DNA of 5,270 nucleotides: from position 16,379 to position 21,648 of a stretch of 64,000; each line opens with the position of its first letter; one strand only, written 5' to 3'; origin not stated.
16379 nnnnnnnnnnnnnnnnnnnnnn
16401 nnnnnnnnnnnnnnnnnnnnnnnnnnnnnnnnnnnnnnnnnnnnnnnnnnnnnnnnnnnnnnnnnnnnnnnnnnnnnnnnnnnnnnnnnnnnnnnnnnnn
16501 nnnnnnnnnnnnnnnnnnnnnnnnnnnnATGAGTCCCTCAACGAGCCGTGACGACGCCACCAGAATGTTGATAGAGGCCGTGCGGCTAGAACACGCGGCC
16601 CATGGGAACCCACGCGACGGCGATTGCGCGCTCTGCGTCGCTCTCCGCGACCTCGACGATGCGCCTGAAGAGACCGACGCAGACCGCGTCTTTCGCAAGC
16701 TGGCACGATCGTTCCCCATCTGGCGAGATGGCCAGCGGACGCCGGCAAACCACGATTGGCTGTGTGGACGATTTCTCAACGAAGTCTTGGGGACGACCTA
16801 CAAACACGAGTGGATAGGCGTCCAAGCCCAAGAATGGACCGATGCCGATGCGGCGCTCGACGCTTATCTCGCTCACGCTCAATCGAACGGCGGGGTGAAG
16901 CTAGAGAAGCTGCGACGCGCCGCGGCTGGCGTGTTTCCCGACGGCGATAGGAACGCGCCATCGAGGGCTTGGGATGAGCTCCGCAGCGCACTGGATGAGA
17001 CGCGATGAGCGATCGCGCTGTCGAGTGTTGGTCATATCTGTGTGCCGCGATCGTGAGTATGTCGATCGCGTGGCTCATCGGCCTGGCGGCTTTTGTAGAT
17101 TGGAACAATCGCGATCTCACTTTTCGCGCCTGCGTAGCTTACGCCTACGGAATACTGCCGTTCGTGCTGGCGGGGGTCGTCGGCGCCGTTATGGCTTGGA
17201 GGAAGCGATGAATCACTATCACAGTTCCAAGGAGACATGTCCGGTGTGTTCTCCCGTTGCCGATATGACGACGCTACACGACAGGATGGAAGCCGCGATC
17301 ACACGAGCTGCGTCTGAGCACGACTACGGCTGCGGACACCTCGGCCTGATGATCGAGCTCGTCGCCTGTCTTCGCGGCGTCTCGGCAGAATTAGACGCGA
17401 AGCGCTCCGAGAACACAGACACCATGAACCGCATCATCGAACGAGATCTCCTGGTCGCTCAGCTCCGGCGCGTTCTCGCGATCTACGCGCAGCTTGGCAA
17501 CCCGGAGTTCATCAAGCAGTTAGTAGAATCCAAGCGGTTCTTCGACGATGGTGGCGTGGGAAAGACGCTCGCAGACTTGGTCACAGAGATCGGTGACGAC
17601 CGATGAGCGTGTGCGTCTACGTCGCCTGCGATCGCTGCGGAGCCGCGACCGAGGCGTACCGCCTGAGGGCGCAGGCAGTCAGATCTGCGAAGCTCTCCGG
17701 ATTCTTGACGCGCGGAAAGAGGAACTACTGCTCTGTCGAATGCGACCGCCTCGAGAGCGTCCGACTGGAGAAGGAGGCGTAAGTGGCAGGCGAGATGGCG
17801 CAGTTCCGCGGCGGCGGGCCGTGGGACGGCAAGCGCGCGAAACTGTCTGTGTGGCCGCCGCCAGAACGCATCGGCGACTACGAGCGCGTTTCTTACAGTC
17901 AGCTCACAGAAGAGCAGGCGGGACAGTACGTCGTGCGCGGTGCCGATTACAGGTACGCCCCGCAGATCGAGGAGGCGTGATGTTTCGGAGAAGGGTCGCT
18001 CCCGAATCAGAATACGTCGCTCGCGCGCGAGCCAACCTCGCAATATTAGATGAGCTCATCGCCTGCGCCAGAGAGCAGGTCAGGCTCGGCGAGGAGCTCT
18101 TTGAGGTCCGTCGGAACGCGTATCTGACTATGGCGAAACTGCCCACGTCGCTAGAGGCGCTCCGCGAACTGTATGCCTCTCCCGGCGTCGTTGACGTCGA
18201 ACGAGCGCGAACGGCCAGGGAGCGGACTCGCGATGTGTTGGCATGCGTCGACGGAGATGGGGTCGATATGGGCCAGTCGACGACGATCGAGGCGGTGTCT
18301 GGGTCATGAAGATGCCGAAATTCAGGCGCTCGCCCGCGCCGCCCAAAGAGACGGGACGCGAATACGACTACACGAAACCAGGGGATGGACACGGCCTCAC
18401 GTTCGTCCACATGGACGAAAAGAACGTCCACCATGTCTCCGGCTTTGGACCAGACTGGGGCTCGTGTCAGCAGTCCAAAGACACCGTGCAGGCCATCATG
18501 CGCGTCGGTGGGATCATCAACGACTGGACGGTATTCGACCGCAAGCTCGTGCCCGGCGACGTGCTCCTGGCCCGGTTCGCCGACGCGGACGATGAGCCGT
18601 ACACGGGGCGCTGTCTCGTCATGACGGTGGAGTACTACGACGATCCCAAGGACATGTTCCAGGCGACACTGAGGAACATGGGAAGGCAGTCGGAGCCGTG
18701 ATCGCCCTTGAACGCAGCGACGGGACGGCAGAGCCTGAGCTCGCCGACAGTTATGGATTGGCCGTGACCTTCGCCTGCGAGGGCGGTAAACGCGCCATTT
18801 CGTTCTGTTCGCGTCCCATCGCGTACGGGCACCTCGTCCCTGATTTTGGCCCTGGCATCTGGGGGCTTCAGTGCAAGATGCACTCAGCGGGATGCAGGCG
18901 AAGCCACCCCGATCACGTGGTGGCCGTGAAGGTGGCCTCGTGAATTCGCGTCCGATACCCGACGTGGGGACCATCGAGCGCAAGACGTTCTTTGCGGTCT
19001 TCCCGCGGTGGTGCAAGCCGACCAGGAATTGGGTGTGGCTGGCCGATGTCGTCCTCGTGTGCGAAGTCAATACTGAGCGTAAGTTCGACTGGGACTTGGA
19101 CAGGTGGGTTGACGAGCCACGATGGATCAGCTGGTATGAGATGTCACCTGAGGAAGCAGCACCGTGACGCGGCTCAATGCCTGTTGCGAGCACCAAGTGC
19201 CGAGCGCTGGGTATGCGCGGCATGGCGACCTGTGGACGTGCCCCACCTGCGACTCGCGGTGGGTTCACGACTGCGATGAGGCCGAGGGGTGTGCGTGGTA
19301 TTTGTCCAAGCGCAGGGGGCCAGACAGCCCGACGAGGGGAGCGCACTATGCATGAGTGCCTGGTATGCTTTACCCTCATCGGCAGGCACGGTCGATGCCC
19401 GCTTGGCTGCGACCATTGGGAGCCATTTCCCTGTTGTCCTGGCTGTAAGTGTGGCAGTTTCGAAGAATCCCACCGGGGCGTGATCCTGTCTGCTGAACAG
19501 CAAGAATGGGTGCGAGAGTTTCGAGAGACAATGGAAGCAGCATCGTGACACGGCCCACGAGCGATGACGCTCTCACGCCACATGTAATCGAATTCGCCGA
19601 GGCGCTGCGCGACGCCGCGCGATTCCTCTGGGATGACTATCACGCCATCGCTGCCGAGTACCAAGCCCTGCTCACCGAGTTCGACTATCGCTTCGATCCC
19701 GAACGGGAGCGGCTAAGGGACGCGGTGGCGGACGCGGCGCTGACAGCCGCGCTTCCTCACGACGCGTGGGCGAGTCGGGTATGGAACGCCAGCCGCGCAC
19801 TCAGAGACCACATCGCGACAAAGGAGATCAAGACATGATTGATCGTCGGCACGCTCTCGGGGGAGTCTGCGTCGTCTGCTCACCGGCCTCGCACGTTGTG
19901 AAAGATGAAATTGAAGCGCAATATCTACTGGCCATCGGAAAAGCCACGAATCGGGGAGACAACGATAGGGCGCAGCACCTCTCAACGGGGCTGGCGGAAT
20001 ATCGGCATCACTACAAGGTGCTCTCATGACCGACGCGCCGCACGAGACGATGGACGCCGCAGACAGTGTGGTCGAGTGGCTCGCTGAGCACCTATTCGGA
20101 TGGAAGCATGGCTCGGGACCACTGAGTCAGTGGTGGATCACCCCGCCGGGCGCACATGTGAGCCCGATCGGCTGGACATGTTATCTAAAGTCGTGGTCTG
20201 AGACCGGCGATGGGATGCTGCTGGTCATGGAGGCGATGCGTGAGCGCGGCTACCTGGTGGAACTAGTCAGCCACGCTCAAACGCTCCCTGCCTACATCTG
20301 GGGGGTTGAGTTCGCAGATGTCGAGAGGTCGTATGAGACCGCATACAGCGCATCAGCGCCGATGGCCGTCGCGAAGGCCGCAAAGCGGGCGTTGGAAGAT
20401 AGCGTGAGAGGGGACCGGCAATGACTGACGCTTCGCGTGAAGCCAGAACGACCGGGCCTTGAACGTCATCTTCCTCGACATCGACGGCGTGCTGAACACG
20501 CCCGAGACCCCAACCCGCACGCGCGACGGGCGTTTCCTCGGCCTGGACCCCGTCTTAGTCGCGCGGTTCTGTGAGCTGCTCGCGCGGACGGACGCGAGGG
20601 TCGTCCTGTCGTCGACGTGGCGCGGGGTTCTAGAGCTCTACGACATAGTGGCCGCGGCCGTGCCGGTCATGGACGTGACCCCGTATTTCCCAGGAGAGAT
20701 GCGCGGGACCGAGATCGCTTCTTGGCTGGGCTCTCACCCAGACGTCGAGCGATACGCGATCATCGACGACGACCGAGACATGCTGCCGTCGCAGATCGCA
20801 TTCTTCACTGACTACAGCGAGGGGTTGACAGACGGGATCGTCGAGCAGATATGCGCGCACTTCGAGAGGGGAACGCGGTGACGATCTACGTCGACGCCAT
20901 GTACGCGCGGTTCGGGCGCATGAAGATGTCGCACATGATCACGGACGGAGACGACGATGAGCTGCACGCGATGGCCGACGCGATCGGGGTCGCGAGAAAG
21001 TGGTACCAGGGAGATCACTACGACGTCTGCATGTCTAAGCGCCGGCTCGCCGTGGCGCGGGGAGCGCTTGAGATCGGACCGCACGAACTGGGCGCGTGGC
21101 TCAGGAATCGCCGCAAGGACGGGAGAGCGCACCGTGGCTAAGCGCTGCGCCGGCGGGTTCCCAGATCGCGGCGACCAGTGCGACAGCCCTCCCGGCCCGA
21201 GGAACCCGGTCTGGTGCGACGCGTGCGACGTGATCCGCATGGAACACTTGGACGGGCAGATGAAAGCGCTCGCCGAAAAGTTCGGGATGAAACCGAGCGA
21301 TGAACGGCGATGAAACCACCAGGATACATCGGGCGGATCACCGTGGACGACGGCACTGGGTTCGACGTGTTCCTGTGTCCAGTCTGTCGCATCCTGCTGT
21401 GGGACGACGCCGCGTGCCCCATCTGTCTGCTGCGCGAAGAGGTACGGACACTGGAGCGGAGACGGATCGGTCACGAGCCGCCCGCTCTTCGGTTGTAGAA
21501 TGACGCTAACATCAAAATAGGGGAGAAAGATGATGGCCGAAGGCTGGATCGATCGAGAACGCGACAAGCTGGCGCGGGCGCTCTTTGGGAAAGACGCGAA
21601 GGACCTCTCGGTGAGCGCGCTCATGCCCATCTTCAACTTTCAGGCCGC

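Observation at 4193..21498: Four paralogous families of small Cys-rich early proteins, partly arranged as repeated cassettes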

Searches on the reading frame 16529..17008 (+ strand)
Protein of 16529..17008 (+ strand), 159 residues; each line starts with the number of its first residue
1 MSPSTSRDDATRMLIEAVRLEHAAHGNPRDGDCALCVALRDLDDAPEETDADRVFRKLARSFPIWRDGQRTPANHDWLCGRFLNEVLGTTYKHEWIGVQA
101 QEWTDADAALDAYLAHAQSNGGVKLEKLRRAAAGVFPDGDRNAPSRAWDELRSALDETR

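Call 8: search_protein_families(library=pfam, proteins=[window:16529-17008:+], max_evalue=1)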
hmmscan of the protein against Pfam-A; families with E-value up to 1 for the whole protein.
window:16529-17008:+ (159 aa): 1 family
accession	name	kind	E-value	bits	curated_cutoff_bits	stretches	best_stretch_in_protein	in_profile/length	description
PF24242.1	DUF7449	-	0.093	13.2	27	1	34-70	3-38/89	Domain of unknown function (DUF7449)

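Call 9: search_protein_families(library=phrogs, proteins=[window:16529-17008:+], max_evalue=0.1)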
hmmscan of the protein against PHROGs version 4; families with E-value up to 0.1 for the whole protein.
window:16529-17008:+ (159 aa): 0 families

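Call 14: search_dna_similar(query=window:16529-17008:+, collection=phages, mode=protein, max_evalue=0.01, max_rows=15)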
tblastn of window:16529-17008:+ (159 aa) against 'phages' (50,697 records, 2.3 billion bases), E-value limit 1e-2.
No match.

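Call 40: search_protein_families(library=padloc, proteins=[window:16529-17008:+], max_evalue=0.1)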
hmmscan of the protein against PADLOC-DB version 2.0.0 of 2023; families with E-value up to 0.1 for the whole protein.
window:16529-17008:+ (159 aa): 0 families

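Call 41: search_protein_families(library=ncbifam, proteins=[window:16529-17008:+], max_evalue=0.1)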
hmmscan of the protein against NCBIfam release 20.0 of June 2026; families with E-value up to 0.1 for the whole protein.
window:16529-17008:+ (159 aa): 0 families

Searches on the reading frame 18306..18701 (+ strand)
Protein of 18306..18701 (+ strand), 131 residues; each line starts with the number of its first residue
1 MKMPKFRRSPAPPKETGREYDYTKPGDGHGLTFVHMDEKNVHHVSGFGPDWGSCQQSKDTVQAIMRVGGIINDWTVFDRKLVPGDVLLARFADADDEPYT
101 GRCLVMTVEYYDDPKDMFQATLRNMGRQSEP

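Call 94: find_related_loci(query=window:18306-18701:+, collection=viral_contigs, flank=10000)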
Query window:18306-18701:+ (131 aa) in viral_contigs; peptide patterns used: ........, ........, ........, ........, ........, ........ (x = any residue, [..] = any of these).
2 stretches matched a pattern, but none encodes a relative of the query by tblastn (E <= 1e-3).

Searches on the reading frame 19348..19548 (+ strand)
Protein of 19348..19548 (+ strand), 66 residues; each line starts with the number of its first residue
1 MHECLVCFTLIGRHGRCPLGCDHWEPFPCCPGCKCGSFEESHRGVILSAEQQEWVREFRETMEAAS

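Call 8: search_protein_families(library=pfam, proteins=[window:19348-19548:+], max_evalue=1)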
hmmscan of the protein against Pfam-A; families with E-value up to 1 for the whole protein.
window:19348-19548:+ (66 aa): 0 families

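Call 9: search_protein_families(library=phrogs, proteins=[window:19348-19548:+], max_evalue=0.1)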
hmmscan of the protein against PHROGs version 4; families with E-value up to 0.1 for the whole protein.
window:19348-19548:+ (66 aa): 0 families

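Call 15: search_dna_similar(query=window:19348-19548:+, collection=phages, mode=protein, max_evalue=0.01, max_rows=15)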
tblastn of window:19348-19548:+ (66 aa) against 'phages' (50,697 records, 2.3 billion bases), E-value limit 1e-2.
No match.

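Call 40: search_protein_families(library=padloc, proteins=[window:19348-19548:+], max_evalue=0.1)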
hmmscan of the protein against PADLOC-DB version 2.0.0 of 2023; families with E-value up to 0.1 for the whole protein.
window:19348-19548:+ (66 aa): 0 families

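Call 41: search_protein_families(library=ncbifam, proteins=[window:19348-19548:+], max_evalue=0.1)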
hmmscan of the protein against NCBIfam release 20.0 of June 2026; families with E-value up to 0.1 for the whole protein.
window:19348-19548:+ (66 aa): 0 families

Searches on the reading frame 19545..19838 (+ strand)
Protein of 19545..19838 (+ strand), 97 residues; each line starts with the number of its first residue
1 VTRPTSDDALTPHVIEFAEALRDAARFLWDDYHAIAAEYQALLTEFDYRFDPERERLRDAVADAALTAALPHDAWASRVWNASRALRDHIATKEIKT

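Call 8: search_protein_families(library=pfam, proteins=[window:19545-19838:+], max_evalue=1)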
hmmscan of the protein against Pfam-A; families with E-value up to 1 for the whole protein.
window:19545-19838:+ (97 aa): 1 family
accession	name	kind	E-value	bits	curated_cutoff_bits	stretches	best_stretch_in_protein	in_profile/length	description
PF23773.1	DUF7169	-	0.95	10.4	27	1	50-89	53-92/94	Domain of unknown function (DUF7169)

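Call 9: search_protein_families(library=phrogs, proteins=[window:19545-19838:+], max_evalue=0.1)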
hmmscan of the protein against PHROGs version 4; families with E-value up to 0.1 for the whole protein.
window:19545-19838:+ (97 aa): 1 family
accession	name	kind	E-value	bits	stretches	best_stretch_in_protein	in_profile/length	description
phrog_10444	-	unknown function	0.0098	16.6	1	38-90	14-65/79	-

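Call 16: search_dna_similar(query=window:19545-19838:+, collection=phages, mode=protein, max_evalue=0.01, max_rows=15)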
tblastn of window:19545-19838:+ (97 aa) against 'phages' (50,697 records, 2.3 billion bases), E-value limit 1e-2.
No match.

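Call 40: search_protein_families(library=padloc, proteins=[window:19545-19838:+], max_evalue=0.1)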
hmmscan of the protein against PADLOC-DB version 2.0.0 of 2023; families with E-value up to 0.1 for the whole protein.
window:19545-19838:+ (97 aa): 0 families

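Call 41: search_protein_families(library=ncbifam, proteins=[window:19545-19838:+], max_evalue=0.1)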
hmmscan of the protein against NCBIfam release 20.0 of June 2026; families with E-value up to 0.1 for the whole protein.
window:19545-19838:+ (97 aa): 1 family
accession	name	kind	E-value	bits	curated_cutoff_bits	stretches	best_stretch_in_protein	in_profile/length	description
NF041195.1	ScbA_BarX_GamBu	equivalog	0.00023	20.5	200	1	14-74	51-111/290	ScbA/BarX family gamma-butyrolactone biosynthesis protein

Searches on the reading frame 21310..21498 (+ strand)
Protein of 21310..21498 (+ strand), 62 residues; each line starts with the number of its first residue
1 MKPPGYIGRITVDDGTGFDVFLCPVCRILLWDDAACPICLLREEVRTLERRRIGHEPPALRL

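Call 8: search_protein_families(library=pfam, proteins=[window:21310-21498:+], max_evalue=1)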
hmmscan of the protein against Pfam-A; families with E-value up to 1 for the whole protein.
window:21310-21498:+ (62 aa): 3 families
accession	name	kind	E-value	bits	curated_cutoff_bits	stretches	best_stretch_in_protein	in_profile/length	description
PF18275.7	His_Me_b4a2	-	0.17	12.4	25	1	15-29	6-20/52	His-Me finger endonuclease beta4-alpha2 domain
PF24689.1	TriTu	-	0.3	11.4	27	0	25-38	44-57/91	Immunity protein TriTu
PF24440.1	DUF7559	-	0.34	11.6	27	0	12-27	27-42/52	Family of unknown function (DUF7559)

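Call 9: search_protein_families(library=phrogs, proteins=[window:21310-21498:+], max_evalue=0.1)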
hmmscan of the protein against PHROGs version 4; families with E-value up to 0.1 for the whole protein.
window:21310-21498:+ (62 aa): 2 families
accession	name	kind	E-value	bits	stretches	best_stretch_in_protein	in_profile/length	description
phrog_14776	-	unknown function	0.0013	19.9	1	11-26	18-33/84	-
phrog_21430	-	unknown function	0.016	16.5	1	18-42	29-50/60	-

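Call 17: search_dna_similar(query=window:21310-21498:+, collection=phages, mode=protein, max_evalue=0.01, max_rows=15)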
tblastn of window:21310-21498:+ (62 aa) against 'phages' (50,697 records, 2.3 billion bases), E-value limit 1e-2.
No match.

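Call 40: search_protein_families(library=padloc, proteins=[window:21310-21498:+], max_evalue=0.1)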
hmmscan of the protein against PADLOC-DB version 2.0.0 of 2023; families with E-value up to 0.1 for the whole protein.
window:21310-21498:+ (62 aa): 1 family
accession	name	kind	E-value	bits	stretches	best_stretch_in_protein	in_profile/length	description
PDLC01367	Cas8b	-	0.088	11.2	0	19-30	44-55/63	CAS-I-B; effector_LS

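Call 41: search_protein_families(library=ncbifam, proteins=[window:21310-21498:+], max_evalue=0.1)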
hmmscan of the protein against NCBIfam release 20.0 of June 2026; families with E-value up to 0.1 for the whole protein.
window:21310-21498:+ (62 aa): 1 family
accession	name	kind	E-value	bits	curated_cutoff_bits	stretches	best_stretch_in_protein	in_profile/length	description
NF045783.1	Nigrythrn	equivalog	0.097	12.7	340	1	12-44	163-197/202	nigerythrin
